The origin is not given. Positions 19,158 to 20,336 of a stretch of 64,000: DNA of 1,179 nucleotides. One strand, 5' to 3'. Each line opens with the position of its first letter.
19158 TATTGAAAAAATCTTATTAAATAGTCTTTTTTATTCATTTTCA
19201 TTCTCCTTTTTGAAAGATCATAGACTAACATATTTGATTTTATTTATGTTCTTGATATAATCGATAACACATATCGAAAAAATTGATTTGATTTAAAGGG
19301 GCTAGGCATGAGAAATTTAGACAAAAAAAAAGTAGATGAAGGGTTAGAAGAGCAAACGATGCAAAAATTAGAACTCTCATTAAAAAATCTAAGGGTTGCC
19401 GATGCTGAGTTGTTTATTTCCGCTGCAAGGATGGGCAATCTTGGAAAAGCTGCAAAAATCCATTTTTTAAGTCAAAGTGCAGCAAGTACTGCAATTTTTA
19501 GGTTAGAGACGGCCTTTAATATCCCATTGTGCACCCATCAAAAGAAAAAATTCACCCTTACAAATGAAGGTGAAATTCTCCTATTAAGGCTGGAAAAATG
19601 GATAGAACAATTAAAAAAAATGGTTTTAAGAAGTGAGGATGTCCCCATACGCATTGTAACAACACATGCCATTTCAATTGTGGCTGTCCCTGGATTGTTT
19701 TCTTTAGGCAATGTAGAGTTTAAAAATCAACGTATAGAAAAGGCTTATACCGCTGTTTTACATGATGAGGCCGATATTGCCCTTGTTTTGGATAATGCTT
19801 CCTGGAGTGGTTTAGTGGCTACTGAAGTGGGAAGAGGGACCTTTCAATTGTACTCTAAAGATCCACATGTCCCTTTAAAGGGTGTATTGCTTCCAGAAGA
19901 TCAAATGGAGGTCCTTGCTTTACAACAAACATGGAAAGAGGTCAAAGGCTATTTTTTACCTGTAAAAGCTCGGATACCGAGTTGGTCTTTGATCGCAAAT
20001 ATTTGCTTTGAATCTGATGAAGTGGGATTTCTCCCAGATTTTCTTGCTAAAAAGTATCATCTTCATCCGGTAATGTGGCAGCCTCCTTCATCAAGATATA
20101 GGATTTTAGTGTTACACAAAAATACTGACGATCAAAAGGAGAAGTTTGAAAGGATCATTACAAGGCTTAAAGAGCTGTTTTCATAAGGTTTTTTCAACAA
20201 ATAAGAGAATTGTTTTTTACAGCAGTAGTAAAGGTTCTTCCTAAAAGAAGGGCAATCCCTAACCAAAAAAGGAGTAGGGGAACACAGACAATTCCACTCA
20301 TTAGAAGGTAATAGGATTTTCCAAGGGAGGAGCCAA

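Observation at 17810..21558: Two short TLC/NTT-family transporter paralogues bracketing a LysR regulator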

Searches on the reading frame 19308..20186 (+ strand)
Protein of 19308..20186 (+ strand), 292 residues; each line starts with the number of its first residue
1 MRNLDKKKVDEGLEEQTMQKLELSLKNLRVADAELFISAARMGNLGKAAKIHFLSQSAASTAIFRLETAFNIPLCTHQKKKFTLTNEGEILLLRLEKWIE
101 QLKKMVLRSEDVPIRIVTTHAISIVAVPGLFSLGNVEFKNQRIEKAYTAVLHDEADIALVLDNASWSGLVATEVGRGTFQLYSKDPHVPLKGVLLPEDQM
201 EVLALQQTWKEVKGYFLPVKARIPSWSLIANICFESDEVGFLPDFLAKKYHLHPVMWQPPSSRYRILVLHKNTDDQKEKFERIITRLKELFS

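Call 3: search_protein_families(library=pfam, proteins=[window:19308-20186:+], max_evalue=0.01)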
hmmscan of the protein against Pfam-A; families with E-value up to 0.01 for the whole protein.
window:19308-20186:+ (292 aa): 2 families
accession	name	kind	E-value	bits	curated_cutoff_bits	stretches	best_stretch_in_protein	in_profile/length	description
PF00126.33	HTH_1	-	2.8e-12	46.9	26.6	1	32-89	3-60/60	Bacterial regulatory helix-turn-helix protein, lysR family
PF03466.25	LysR_substrate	-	0.0029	17.5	28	1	148-290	49-207/209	LysR substrate binding domain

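Call 4: search_protein_families(library=ncbifam, proteins=[window:19308-20186:+], max_evalue=0.01)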
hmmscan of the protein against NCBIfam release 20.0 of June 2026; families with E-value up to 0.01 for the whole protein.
window:19308-20186:+ (292 aa): 35 families (the best 25 are shown)
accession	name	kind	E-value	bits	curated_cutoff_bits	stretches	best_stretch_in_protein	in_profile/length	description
NF040786.1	LysR_Sec_metab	equivalog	5.4e-11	42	250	1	34-133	7-106/298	selenium metabolism-associated LysR family transcriptional regulator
NF047520.1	trans_act_CidR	equivalog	4.8e-09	35.8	415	1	34-112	7-85/292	cidABC operon transcriptional activator CidR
NF008352.0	PRK11139.1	subfamily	7.7e-09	35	288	1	35-174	13-160/305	transcriptional regulator GcvA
TIGR03418.1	chol_sulf_TF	equivalog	1.4e-08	34.1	324.8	1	34-166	7-147/291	choline sulfate utilization transcriptional regulator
TIGR03339.1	phn_lysR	subfamily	2.4e-08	33.6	341.1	1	36-102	5-71/279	aminoethylphosphonate catabolism associated LysR family transcriptional regulator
NF007491.0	PRK10086.1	equivalog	3.1e-08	32.8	316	1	20-108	9-97/313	DNA-binding transcriptional regulator DsdC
NF007667.0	PRK10341.1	equivalog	6.9e-07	28.6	308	1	35-109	14-88/312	transcriptional regulator TdcA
NF007385.0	PRK09906.1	equivalog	1.2e-06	27.9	356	1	35-110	8-83/296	DNA-binding transcriptional regulator HcaR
NF008095.0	PRK10837.1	subfamily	3.2e-06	26.6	281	1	32-144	7-121/290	LysR family transcriptional regulator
NF053705.1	TransRegGltCGpos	equivalog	3.2e-06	26.6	350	1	34-105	7-78/300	glutamate biosynthesis transcriptional regulator GltC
NF040888.1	trans_reg_YafC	equivalog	5e-06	25.6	470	1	32-104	7-79/293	DNA-binding transcriptional regulator YafC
NF040889.1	trans_reg_YeiE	equivalog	8.9e-06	25.1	480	1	33-144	8-121/288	DNA-binding transcriptional regulator YeiE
NF008722.0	PRK11716.1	equivalog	1.4e-05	24.3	246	1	32-105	5-78/293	HTH-type transcriptional activator IlvY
TIGR02424.1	TF_pcaQ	equivalog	1.6e-05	24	303.8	1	33-104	8-79/300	pca operon transcription factor PcaQ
NF002946.0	PRK03601.1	equivalog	2.6e-05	23.8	240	1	36-101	9-74/275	HTH-type transcriptional regulator HdfR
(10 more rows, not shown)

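Call 8: find_encoding_contigs(protein=window:19308-20186:+, flank=6000, max_places=6)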
Protein window:19308-20186:+ (292 aa): 7 contigs read that carry it; 6 places shown.
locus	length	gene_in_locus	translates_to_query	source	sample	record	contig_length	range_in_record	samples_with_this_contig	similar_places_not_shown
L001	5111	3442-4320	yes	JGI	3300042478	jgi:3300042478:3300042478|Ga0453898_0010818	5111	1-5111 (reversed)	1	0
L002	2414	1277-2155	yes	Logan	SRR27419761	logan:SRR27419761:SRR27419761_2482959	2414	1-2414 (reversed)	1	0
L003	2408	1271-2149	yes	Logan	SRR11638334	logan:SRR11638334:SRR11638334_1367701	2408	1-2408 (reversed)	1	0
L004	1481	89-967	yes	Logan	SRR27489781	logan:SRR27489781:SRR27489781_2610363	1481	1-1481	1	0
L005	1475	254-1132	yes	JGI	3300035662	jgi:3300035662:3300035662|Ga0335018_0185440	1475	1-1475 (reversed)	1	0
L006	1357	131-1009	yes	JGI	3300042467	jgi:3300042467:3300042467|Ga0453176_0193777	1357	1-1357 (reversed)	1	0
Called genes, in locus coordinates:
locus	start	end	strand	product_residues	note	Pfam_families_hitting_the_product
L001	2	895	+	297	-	?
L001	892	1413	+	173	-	PF01812:5-FTHF_cyc-lig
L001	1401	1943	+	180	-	-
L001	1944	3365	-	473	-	PF03219:TLC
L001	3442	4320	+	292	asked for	PF00126:HTH_1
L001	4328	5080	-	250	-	PF03219:TLC (weak)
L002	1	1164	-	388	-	?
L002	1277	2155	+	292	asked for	PF00126:HTH_1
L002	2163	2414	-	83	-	?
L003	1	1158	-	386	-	?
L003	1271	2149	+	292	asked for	PF00126:HTH_1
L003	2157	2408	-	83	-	?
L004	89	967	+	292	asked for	PF00126:HTH_1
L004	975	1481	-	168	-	?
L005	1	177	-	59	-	?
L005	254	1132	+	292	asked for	PF00126:HTH_1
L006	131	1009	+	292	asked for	PF00126:HTH_1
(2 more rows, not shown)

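Call 38: search_solved_structures(query=window:19308-20186:+, max_evalue=0.001)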
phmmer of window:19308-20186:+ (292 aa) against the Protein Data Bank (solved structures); distinct sequences matched with E-value up to 0.001: 4.
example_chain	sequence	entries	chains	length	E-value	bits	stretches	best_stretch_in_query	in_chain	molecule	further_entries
5y9s_A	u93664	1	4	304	1.1e-06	31.4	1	34-132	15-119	VV2_1132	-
5z7h_A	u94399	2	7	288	0.00024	23.7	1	29-144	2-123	LysR family transcriptional regulator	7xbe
8y6u_H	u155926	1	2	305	0.00041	22.9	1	34-171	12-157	Glycine cleavage system transcriptional activator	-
4pzj_A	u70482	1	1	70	0.00071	22.1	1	33-91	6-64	Transcriptional regulator, LysR family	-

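Call 49: find_homologous_proteins(query=window:19308-20186:+, max_evalue=0.00001)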
Query window:19308-20186:+ (292 aa): 536 proteins with E <= 0.00001 among 2335 candidates; the best 120 are listed.
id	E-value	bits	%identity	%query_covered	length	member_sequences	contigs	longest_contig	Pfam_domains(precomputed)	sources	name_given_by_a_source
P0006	2.5e-187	639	99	100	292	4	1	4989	PF00126.34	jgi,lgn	-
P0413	4.5e-115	402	61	92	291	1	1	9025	PF00126.34,PF03466.26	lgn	-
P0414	4.7e-115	402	60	99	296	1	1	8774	PF00126.34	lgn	-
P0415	8.8e-115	401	63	96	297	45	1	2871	PF00126.34,PF03466.26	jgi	-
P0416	1.0e-114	401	61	96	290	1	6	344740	PF00126.34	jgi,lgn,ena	jgi:DNA-binding transcriptional LysR family regulator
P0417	3.8e-114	399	60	99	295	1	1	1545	PF00126.34,PF03466.26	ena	-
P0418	4.6e-114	398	61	99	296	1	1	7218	PF00126.34,PF03466.26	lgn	-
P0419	5.1e-114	398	60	97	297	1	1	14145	PF00126.34,PF03466.26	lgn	-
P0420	8.4e-114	398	61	97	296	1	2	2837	PF00126.34,PF03466.26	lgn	-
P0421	8.7e-114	397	60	96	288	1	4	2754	PF00126.34,PF03466.26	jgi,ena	-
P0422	1.1e-113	397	64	97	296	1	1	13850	PF00126.34,PF03466.26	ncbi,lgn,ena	-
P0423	1.2e-113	397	61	97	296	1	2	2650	PF00126.34,PF03466.26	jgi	jgi:DNA-binding transcriptional LysR family regulator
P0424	1.6e-113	397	60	99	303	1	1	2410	PF00126.34,PF03466.26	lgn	-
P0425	1.9e-113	396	61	97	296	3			PF00126.34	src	-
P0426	3.5e-113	396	60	97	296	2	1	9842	PF00126.34,PF03466.26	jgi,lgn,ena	-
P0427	7.4e-113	394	60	96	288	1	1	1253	PF00126.34,PF03466.26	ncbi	-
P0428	8.2e-113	394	59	96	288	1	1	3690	PF00126.34,PF03466.26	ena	-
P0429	8.3e-113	394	60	100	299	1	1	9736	PF00126.34,PF03466.26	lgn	-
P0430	9.5e-113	394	60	92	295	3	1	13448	PF00126.34,PF03466.26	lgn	-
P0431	1.3e-112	394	59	97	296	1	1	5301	PF00126.34,PF03466.26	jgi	jgi:DNA-binding transcriptional LysR family regulator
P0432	1.4e-112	394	62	93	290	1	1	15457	PF00126.34,PF03466.26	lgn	-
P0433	2.0e-112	393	59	100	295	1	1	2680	PF00126.34,PF03466.26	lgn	-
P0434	2.3e-112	393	61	96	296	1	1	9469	PF00126.34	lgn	-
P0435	2.9e-112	392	59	99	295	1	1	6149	PF00126.34,PF03466.26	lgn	-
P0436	3.0e-112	392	62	96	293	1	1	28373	PF00126.34,PF03466.26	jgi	-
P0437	4.7e-112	392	60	100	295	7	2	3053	PF00126.34,PF03466.26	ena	-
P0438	5.5e-112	392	59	96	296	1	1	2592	PF00126.34,PF03466.26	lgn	-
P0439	8.9e-112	391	59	96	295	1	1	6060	PF00126.34,PF03466.26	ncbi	-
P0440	1.1e-111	391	61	96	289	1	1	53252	PF00126.34,PF03466.26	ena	-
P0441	1.6e-111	390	62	96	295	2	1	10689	PF00126.34,PF03466.26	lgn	-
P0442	2.9e-111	389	62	96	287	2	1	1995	PF00126.34,PF03466.26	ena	-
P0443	4.8e-111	388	62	92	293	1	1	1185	PF00126.34,PF03466.26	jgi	jgi:DNA-binding transcriptional LysR family regulator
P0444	5.0e-111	388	61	96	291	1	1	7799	PF00126.34,PF03466.26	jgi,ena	-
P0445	5.1e-111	388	60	100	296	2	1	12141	PF00126.34,PF03466.26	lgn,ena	-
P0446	5.9e-111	388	60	96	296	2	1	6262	PF00126.34,PF03466.26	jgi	jgi:DNA-binding transcriptional LysR family regulator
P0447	6.2e-111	388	62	95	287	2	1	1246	PF00126.34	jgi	jgi:DNA-binding transcriptional LysR family regulator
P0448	6.2e-111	388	58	99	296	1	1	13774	PF00126.34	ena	-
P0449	6.5e-111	388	58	100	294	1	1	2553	PF00126.34,PF03466.26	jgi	jgi:DNA-binding transcriptional LysR family regulator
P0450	7.7e-111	388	59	99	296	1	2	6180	PF00126.34,PF03466.26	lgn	-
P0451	1.2e-110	387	60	96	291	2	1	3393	PF00126.34,PF03466.26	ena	-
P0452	1.4e-110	387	59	100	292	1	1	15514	PF00126.34,PF03466.26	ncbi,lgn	-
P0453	1.8e-110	387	62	95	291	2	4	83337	PF00126.34,PF03466.26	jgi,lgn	-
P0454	1.8e-110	387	59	96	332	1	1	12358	PF00126.34,PF03466.26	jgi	jgi:DNA-binding transcriptional LysR family regulator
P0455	2.0e-110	386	60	96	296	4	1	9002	PF00126.34,PF03466.26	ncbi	-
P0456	2.3e-110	386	58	97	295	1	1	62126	PF00126.34,PF03466.26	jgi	jgi:DNA-binding transcriptional LysR family regulator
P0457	2.7e-110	386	60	96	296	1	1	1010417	PF00126.34,PF03466.26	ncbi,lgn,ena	-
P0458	3.4e-110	386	58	99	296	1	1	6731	PF00126.34,PF03466.26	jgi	-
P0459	3.8e-110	386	61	96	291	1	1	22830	PF00126.34,PF03466.26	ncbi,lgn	-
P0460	4.0e-110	385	60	96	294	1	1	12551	PF00126.34,PF03466.26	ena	-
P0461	4.1e-110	385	60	96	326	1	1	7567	PF00126.34,PF03466.26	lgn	-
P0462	4.5e-110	385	59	96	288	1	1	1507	PF00126.34,PF03466.26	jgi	jgi:DNA-binding transcriptional LysR family regulator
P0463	5.1e-110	385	58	100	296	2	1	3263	PF00126.34,PF03466.26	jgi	jgi:DNA-binding transcriptional LysR family regulator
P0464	5.5e-110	385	60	95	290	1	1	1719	PF00126.34,PF03466.26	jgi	-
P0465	6.2e-110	385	60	97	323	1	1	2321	PF00126.34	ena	-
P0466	9.4e-110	384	59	96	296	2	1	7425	PF00126.34,PF03466.26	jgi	-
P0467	1.1e-109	384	59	96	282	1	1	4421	PF00126.34,PF03466.26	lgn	-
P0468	1.1e-109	384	58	99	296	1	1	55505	PF00126.34,PF03466.26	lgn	-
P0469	1.2e-109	384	60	92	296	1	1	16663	PF00126.34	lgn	-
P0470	1.2e-109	384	60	96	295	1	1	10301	PF00126.34,PF03466.26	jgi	jgi:DNA-binding transcriptional LysR family regulator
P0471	1.6e-109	383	59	98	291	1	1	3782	PF00126.34,PF03466.26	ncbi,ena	-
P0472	1.9e-109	383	59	95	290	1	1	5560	PF00126.34,PF03466.26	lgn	-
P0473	2.1e-109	383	58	99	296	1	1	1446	PF00126.34,PF03466.26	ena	-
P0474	2.6e-109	383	62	95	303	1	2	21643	PF00126.34,PF03466.26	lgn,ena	-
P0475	2.9e-109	383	59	96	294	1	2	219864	PF00126.34,PF03466.26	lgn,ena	-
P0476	3.0e-109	383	61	98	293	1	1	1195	PF00126.34,PF03466.26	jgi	jgi:DNA-binding transcriptional LysR family regulator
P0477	3.0e-109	383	60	96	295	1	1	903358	PF00126.34,PF03466.26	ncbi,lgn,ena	-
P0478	4.0e-109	382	60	96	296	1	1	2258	PF00126.34,PF03466.26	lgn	-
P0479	4.9e-109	382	62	96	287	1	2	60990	PF00126.34,PF03466.26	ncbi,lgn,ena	-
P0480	5.7e-109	382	58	96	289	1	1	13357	PF00126.34,PF03466.26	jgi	jgi:DNA-binding transcriptional LysR family regulator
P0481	9.5e-109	381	60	96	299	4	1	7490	PF00126.34,PF03466.26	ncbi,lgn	-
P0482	1.0e-108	381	59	96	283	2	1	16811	PF00126.34,PF03466.26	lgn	-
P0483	1.4e-108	380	59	89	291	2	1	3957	PF00126.34,PF03466.26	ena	-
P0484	1.4e-108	380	58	99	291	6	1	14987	PF00126.34,PF03466.26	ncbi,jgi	jgi:DNA-binding transcriptional LysR family regulator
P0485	1.9e-108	380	58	100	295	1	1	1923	PF00126.34,PF03466.26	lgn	-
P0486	2.0e-108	380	59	100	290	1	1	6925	PF00126.34,PF03466.26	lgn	-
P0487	2.0e-108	380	58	99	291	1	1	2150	PF00126.34,PF03466.26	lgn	-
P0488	2.4e-108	380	61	96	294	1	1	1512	PF00126.34,PF03466.26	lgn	-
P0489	2.5e-108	380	60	95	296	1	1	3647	PF00126.34,PF03466.26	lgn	-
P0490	5.4e-108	378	56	98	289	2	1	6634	PF00126.34,PF03466.26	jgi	jgi:DNA-binding transcriptional LysR family regulator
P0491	6.4e-108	378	59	96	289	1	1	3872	PF00126.34,PF03466.26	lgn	-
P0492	9.1e-108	378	59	96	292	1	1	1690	PF00126.34,PF03466.26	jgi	jgi:DNA-binding transcriptional LysR family regulator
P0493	9.8e-108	378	57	96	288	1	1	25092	PF00126.34,PF03466.26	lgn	-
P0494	1.1e-107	377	59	98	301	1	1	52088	PF00126.34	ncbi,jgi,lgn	-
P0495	1.3e-107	377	58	96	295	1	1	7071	PF00126.34,PF03466.26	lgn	-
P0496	2.9e-107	376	61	96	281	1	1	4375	PF00126.34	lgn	-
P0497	3.2e-107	376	57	99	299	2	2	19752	PF00126.34,PF03466.26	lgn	-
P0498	3.7e-107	376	59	96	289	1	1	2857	PF00126.34,PF03466.26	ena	-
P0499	4.9e-107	375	60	93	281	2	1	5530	PF00126.34,PF03466.26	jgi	jgi:DNA-binding transcriptional LysR family regulator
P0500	5.5e-107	375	57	99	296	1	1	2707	PF00126.34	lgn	-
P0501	5.5e-107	375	57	96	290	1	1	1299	PF00126.34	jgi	jgi:DNA-binding transcriptional LysR family regulator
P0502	8.5e-107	375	61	95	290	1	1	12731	PF00126.34,PF03466.26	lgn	-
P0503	8.8e-107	375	60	96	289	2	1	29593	PF00126.34,PF03466.26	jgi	jgi:DNA-binding transcriptional LysR family regulator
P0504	1.4e-106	374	59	96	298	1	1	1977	PF00126.34,PF03466.26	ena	-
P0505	1.7e-106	374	58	95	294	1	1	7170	PF00126.34,PF03466.26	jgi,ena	-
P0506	1.8e-106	374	57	95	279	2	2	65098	PF00126.34,PF03466.26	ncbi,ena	-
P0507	3.0e-106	373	60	95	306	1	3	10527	PF00126.34,PF03466.26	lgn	-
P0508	3.0e-106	373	58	96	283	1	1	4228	PF00126.34,PF03466.26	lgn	-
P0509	3.8e-106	372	59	94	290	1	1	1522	PF00126.34,PF03466.26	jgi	jgi:DNA-binding transcriptional LysR family regulator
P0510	3.8e-106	372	59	96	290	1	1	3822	PF00126.34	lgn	-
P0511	5.7e-106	372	59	96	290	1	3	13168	PF00126.34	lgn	-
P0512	6.2e-106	372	59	96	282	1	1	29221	PF00126.34,PF03466.26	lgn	-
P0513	1.3e-105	371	60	94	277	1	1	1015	PF00126.34,PF03466.26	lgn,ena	-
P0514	2.3e-105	370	56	99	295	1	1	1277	PF00126.34,PF03466.26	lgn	-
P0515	2.6e-105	370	57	96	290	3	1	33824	PF00126.34,PF03466.26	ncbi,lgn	-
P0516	3.2e-105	369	62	89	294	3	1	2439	PF00126.34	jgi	jgi:DNA-binding transcriptional LysR family regulator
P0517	3.3e-105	369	57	96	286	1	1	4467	PF00126.34,PF03466.26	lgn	-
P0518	3.7e-105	369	56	95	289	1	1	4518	PF00126.34,PF03466.26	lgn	-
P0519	4.3e-105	369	56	96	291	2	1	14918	PF00126.34,PF03466.26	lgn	-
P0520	4.3e-105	369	58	95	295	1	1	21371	PF00126.34,PF03466.26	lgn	-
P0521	5.5e-105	369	56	95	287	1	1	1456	PF00126.34,PF03466.26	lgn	-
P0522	6.5e-105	368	55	98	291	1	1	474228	PF00126.34,PF03466.26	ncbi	-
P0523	6.8e-105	368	58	100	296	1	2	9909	PF00126.34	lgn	-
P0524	8.1e-105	368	58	97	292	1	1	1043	PF00126.34,PF03466.26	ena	-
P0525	9.8e-105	368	58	95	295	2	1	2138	PF00126.34,PF03466.26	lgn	-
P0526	1.1e-104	368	59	96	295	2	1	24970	PF00126.34,PF03466.26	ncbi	-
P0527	1.5e-104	367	59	93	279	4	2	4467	PF00126.34,PF03466.26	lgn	-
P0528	1.6e-104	367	59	95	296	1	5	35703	PF00126.34,PF03466.26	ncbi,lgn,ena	-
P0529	2.0e-104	367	58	97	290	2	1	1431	PF00126.34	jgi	jgi:DNA-binding transcriptional LysR family regulator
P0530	2.7e-104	366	58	97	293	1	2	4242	PF00126.34,PF03466.26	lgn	-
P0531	3.5e-104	366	57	96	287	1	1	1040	PF00126.34,PF03466.26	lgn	-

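Call 57: predict_structure(alignment_id=A1)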
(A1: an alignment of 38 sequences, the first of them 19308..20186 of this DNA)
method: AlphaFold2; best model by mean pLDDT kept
length: 292 residues; sequences in the alignment: 38
mean_pLDDT: 76.5   pTM: 0.38
mean pLDDT of the five models: 76.5, 66.9, 66.0, 65.5, 58.9
residues with pLDDT >= 90: 64; 70-90: 154; 50-70: 42; < 50: 32
segments of 3 or more residues with pLDDT < 50: 1-11, 165-177, 258-263
pLDDT, mean of each block of 10 residues (from residue 1): 43 52 63 91 91 89 88 82 89 85 63 80 80 81 77 83 46 49 86 87 78 74 93 95 92 70 61 72 82 75
secondary structure, 60 per line:
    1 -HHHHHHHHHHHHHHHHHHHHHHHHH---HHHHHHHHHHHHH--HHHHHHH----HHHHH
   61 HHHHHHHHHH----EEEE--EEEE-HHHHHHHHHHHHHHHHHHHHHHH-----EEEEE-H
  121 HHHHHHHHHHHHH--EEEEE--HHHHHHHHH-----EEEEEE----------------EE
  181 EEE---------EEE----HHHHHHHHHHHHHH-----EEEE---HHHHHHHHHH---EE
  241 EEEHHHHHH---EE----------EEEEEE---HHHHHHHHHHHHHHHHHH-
elements in order: H2-26 H30-42 H45-51 H56-70 E75-78 E81-84 H86-108 E114-118 H120-133 E136-140 H143-151 E157-162 E179-183 E193-195 H200-213 E219-222 H226-235 E239-243 H244-249 E265-270 H274-291

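Call 62: fold_search(model_id=the predicted structure, library=pdb)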
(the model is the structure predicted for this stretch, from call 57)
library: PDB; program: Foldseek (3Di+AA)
matches with E <= 10: 1064; with E <= 0.001: 419
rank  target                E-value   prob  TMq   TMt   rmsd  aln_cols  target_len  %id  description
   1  8sbf_D                4.6e-12  1.00  0.27  0.27  16.9       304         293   14  Full-length structure of the LysR-type transcriptional regulator, ACIAD0746, from Acinetobacter baylyi (released 2024-04-17)
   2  5y9s_C                5.2e-12  1.00  0.27  0.27  18.9       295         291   17  Crystal structure of VV2_1132, a LysR family transcriptional regulator (released 2018-03-28)
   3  3hhg_B                5.2e-12  1.00  0.26  0.25  22.4       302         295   14  Structure of CrgA, a LysR-type transcriptional regulator from Neisseria meningitidis. (released 2009-07-07)
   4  2esn_A                5.9e-12  1.00  0.33  0.32  15.1       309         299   17  The crystal structure of probable transcriptional regulator PA0477 from Pseudomonas aeruginosa (released 2005-11-01)
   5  6g4r_B                6.6e-12  1.00  0.32  0.30  15.6       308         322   15  Corynebacterium glutamicum OxyR C206S mutant, H2O2-bound (released 2018-12-05)
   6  8sbf_A                7.5e-12  1.00  0.27  0.27  18.1       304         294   15  Full-length structure of the LysR-type transcriptional regulator, ACIAD0746, from Acinetobacter baylyi (released 2024-04-17)
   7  6g4r_E                7.5e-12  1.00  0.28  0.27  15.4       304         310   16  Corynebacterium glutamicum OxyR C206S mutant, H2O2-bound (released 2018-12-05)
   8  5y2v_A                8.4e-12  1.00  0.28  0.27  19.7       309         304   14  Strcutrue of the full-length CcmR complexed with 2-OG from Synechocystis PCC6803 (released 2017-12-27)
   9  5y2v_D                1.1e-11  1.00  0.27  0.27  15.8       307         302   14  Strcutrue of the full-length CcmR complexed with 2-OG from Synechocystis PCC6803 (released 2017-12-27)
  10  6g1d_B                1.1e-11  1.00  0.28  0.26  15.6       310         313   15  Corynebacterium glutamicum OxyR C206 mutant (released 2018-12-05)
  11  6g1d_C                1.2e-11  1.00  0.29  0.27  14.5       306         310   16  Corynebacterium glutamicum OxyR C206 mutant (released 2018-12-05)
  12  6g1d_A                1.6e-11  1.00  0.29  0.27  14.7       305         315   16  Corynebacterium glutamicum OxyR C206 mutant (released 2018-12-05)
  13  6g1b_J                1.6e-11  1.00  0.28  0.27  15.8       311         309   15  Corynebacterium glutamicum OxyR, oxidized form (released 2018-12-05)
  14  6g1d_D                1.7e-11  1.00  0.33  0.31  15.3       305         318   16  Corynebacterium glutamicum OxyR C206 mutant (released 2018-12-05)
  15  2esn_C                2.2e-11  1.00  0.27  0.27  17.7       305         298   16  The crystal structure of probable transcriptional regulator PA0477 from Pseudomonas aeruginosa (released 2005-11-01)
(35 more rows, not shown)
